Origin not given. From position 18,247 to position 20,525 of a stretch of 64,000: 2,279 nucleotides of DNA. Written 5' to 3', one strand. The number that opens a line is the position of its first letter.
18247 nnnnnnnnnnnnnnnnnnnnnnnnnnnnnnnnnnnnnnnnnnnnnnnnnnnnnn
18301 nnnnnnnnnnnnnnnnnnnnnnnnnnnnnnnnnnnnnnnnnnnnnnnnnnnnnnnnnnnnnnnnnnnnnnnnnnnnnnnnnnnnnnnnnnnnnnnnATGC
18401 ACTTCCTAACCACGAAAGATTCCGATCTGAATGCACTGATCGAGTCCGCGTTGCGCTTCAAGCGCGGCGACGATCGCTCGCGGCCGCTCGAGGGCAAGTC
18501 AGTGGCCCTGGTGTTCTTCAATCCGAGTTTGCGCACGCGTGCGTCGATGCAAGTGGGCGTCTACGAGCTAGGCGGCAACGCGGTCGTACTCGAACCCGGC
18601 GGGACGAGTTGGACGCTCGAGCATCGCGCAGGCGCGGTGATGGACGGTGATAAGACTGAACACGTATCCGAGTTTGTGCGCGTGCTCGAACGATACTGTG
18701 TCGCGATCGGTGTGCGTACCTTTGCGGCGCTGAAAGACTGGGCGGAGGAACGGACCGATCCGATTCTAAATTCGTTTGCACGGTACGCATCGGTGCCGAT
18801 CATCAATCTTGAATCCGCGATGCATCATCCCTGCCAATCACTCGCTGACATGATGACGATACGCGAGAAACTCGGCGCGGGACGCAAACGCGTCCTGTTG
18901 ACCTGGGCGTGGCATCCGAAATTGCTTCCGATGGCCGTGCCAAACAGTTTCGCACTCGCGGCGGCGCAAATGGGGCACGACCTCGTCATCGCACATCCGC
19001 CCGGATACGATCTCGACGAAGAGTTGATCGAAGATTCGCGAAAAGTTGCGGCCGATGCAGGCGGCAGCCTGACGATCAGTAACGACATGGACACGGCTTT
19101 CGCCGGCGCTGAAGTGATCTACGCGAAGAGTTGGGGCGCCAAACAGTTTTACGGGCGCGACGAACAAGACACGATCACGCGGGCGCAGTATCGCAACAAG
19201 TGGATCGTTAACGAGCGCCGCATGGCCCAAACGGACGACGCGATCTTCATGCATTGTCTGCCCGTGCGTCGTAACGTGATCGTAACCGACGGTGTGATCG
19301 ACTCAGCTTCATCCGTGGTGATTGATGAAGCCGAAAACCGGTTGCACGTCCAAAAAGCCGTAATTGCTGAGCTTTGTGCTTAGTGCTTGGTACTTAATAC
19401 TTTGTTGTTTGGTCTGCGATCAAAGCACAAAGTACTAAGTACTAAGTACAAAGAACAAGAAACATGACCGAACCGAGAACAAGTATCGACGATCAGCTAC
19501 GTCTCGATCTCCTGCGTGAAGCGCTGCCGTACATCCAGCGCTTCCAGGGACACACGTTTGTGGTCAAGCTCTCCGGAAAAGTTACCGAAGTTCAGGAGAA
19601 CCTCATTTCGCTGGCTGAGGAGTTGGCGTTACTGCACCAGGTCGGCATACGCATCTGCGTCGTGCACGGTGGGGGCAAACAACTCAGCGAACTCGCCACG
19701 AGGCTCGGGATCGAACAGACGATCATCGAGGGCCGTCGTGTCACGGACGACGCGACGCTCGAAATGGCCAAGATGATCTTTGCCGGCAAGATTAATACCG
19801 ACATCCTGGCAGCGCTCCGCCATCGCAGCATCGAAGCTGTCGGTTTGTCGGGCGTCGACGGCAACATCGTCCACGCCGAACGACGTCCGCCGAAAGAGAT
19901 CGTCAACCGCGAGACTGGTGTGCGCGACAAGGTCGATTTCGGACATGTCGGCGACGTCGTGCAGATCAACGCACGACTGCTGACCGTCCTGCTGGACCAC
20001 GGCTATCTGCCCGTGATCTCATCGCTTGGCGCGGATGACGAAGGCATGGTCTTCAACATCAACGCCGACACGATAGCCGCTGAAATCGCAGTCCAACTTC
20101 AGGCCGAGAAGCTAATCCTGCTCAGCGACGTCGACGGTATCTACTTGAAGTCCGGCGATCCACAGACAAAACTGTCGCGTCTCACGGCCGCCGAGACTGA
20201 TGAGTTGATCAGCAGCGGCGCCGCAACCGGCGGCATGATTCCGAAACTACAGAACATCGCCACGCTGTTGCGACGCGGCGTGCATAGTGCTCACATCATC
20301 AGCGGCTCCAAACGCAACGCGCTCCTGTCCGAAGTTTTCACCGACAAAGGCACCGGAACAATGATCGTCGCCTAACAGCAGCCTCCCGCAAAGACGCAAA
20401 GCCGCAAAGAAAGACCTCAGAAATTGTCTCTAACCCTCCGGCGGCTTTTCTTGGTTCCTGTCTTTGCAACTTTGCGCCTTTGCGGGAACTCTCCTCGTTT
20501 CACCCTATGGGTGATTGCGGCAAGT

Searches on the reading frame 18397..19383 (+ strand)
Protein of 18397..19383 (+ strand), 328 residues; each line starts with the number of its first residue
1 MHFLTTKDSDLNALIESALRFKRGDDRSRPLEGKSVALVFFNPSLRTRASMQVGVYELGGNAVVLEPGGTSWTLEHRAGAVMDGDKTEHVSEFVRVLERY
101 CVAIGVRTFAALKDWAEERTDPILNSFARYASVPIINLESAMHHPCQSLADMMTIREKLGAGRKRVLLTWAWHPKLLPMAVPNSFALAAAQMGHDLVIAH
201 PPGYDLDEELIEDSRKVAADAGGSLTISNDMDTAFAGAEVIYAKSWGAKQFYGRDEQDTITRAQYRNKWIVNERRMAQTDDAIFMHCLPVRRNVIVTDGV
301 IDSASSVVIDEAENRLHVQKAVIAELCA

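Call 3: search_protein_families(library=pfam, proteins=[window:18397-19383:+], max_evalue=0.1)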
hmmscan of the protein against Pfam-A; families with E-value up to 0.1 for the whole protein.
window:18397-19383:+ (328 aa): 2 families
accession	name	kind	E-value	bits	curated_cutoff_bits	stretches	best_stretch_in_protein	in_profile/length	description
PF02729.26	OTCace_N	-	1.2e-33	116.7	29.9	1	3-157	3-148/148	Aspartate/ornithine carbamoyltransferase, carbamoyl-P binding domain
PF00185.30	OTCace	-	7.3e-33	114.3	29.4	1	181-324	15-155/157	Aspartate/ornithine carbamoyltransferase, Asp/Orn binding domain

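Call 4: search_protein_families(library=ncbifam, proteins=[window:18397-19383:+], max_evalue=0.1)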
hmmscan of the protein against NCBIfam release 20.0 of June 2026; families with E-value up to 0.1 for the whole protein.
window:18397-19383:+ (328 aa): 16 families
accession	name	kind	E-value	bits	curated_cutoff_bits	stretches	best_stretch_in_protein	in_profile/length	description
NF003384.0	PRK04523.1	equivalog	9.5e-134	445.7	288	1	2-326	5-332/336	N-acetylornithine carbamoyltransferase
NF001986.0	PRK00779.1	subfamily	8.5e-65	218.9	306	1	3-326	8-303/307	ornithine carbamoyltransferase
TIGR00658.1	orni_carb_tr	equivalog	3.9e-60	203.6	280.85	1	5-325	8-301/304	ornithine carbamoyltransferase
NF011380.0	PRK14805.1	equivalog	5.7e-52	176.7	421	1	7-326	11-299/302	ornithine carbamoyltransferase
TIGR04384.1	putr_carbamoyl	exception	2.2e-46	158.5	500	1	10-326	12-306/330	putrescine carbamoyltransferase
NF003286.0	PRK04284.1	subfamily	2.2e-36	125.6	515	1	20-323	32-326/332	ornithine carbamoyltransferase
NF009213.0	PRK12562.1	subfamily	6.5e-31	107.9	559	1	7-324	16-329/334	ornithine carbamoyltransferase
NF005538.0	PRK07200.1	equivalog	4.9e-27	95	453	1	135-292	156-335/396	knotted carbamoyltransferase YgeW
TIGR03316.1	ygeW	equivalog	8.6e-27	94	500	1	135-302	153-343/391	knotted carbamoyltransferase YgeW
NF011379.0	PRK14804.1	equivalog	1.2e-25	90.3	373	2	131-326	118-308/311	ornithine carbamoyltransferase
NF002032.1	PRK00856.1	equivalog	9.8e-25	87.3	263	1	6-326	9-296/297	aspartate carbamoyltransferase catalytic subunit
NF002470.0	PRK01713.1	equivalog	1.6e-24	87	545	1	26-323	39-329/334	ornithine carbamoyltransferase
TIGR00670.1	asp_carb_tr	equivalog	3.3e-23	82.3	236.95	1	9-326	12-302/304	aspartate carbamoyltransferase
NF006046.0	PRK08192.1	equivalog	7.8e-13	48.4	512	1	25-292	37-281/339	aspartate carbamoyltransferase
NF010387.0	PRK13814.1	equivalog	2.3e-11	43.2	660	1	31-323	43-299/310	aspartate carbamoyltransferase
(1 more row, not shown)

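Call 35: search_solved_structures(query=window:18397-19383:+, max_evalue=1e-20, show_alignments=4)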
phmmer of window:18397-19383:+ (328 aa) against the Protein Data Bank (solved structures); distinct sequences matched with E-value up to 1e-20: 42.
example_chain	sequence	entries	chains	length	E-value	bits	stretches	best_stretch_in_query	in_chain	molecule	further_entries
3m4n_A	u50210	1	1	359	2.7e-101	342.1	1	2-326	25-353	N-acetylornithine carbamoyltransferase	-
3l05_A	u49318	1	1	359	2.8e-101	342.1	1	2-326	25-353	N-acetylornithine carbamoyltransferase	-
3l06_A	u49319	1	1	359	3.8e-101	341.6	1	2-326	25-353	N-acetylornithine carbamoyltransferase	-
3l02_A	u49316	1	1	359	3.8e-101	341.6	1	2-326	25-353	N-acetylornithine carbamoyltransferase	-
3kzc_A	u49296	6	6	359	5.2e-101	341.2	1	2-326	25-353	N-acetylornithine carbamoyltransferase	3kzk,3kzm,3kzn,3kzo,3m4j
3l04_A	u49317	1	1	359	5.2e-101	341.2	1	2-326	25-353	N-acetylornithine carbamoyltransferase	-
3m5d_A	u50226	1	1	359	5.2e-101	341.2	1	2-326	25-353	N-acetylornithine carbamoyltransferase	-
3m5c_A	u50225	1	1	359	5.2e-101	341.2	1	2-326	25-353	N-acetylornithine carbamoyltransferase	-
1js1_X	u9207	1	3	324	4.6e-68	232.9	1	13-317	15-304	Transcarbamylase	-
2fg6_X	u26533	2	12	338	6.7e-68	232.4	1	11-317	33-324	putative ornithine carbamoyltransferase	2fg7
2g7m_X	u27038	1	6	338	6.7e-68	232.4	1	11-317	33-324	putative ornithine carbamoyltransferase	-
1a1s_A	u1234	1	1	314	2.9e-45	158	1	14-325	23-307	ORNITHINE CARBAMOYLTRANSFERASE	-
1pvv_A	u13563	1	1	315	2.9e-45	158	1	14-325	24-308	Ornithine carbamoyltransferase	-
2i6u_A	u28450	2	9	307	2.1e-40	142.1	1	11-324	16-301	Ornithine carbamoyltransferase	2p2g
7nnf_A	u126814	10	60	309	2.1e-40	142.1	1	11-324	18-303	Ornithine carbamoyltransferase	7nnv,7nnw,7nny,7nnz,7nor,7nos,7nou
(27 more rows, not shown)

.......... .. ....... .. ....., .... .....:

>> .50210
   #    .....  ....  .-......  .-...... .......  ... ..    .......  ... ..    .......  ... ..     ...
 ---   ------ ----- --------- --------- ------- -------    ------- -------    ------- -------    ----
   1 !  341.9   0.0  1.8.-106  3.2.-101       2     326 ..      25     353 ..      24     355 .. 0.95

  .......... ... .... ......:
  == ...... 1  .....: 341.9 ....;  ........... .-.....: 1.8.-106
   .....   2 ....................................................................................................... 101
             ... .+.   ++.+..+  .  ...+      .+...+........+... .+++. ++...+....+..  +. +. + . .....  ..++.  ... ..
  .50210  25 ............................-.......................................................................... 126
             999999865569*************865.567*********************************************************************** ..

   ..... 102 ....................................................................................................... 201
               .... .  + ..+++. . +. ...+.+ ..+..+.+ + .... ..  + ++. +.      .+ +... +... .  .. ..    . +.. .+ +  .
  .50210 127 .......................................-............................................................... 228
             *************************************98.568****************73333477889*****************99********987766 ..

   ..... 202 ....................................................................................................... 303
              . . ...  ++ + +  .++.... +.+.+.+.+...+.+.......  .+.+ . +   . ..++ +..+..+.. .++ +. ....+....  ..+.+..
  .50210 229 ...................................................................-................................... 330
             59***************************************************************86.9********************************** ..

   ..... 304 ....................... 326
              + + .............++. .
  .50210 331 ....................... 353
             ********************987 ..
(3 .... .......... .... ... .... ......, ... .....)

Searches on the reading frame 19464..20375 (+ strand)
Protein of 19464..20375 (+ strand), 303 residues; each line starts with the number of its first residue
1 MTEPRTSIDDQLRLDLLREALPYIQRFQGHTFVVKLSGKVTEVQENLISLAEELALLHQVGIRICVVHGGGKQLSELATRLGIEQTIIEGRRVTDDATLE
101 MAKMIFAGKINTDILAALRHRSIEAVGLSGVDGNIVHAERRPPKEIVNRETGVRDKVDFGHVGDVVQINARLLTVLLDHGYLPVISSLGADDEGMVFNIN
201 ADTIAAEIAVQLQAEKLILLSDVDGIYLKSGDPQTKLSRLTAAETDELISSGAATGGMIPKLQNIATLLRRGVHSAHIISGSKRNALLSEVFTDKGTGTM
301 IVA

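Call 3: search_protein_families(library=pfam, proteins=[window:19464-20375:+], max_evalue=0.1)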
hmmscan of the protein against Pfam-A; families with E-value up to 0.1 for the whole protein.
window:19464-20375:+ (303 aa): 1 family
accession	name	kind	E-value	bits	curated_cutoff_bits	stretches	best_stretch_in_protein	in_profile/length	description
PF00696.33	AA_kinase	-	3.4e-52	177.9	24.9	1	31-280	2-234/234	Amino acid kinase family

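Call 4: search_protein_families(library=ncbifam, proteins=[window:19464-20375:+], max_evalue=0.1)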
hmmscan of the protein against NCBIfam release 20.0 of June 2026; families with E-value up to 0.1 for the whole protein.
window:19464-20375:+ (303 aa): 32 families (the best 25 are shown)
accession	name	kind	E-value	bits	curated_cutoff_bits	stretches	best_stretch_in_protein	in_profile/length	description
TIGR00761.1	argB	equivalog_domain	9.7e-66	221.6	151.3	1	31-278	1-231/231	acetylglutamate kinase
NF003641.0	PRK05279.1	equivalog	8.6e-55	186.3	344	1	14-302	10-290/441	amino-acid N-acetyltransferase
TIGR01890.1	N-Ac-Glu-synth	equivalog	4.3e-49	167.6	202.85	1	15-302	3-278/429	amino-acid N-acetyltransferase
NF010659.0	PRK14058.1-1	equivalog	1.2e-43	149.2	223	1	33-297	3-264/267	[LysW]-aminoadipate kinase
NF010661.0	PRK14058.1-3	equivalog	1.3e-39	136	251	1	32-297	3-268/283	acetylglutamate/acetylaminoadipate kinase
NF010662.0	PRK14058.1-4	equivalog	4.7e-38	130.9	194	1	33-300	3-260/264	[LysW]-aminoadipate/[LysW]-glutamate kinase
NF003387.0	PRK04531.1-2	equivalog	2.2e-36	125.3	426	1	23-301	26-286/441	acetylglutamate kinase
NF003386.0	PRK04531.1-1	equivalog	6.5e-26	91.2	417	1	32-301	44-291/442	acetylglutamate kinase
NF010660.0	PRK14058.1-2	equivalog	3.7e-19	69.5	241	1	33-280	3-240/249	[LysW]-aminoadipate/[LysW]-glutamate kinase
NF040647.1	IPPK_Arch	equivalog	1.9e-17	63.4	120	1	165-301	116-259/259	isopentenyl phosphate kinase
NF009008.0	PRK12354.1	subfamily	1.3e-12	47.5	361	1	179-290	183-292/308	carbamate kinase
NF006926.0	PRK09411.1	equivalog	3.4e-12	46.1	416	1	179-285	175-284/297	carbamate kinase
TIGR00746.1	arcC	equivalog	9.5e-12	44.6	358.25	1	175-301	185-307/309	carbamate kinase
TIGR02076.1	pyrH_arch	equivalog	6.2e-10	39.1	158.05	1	200-301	117-221/222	UMP kinase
TIGR01027.1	proB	equivalog_domain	8.9e-09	34.9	186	1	201-302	145-252/363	glutamate 5-kinase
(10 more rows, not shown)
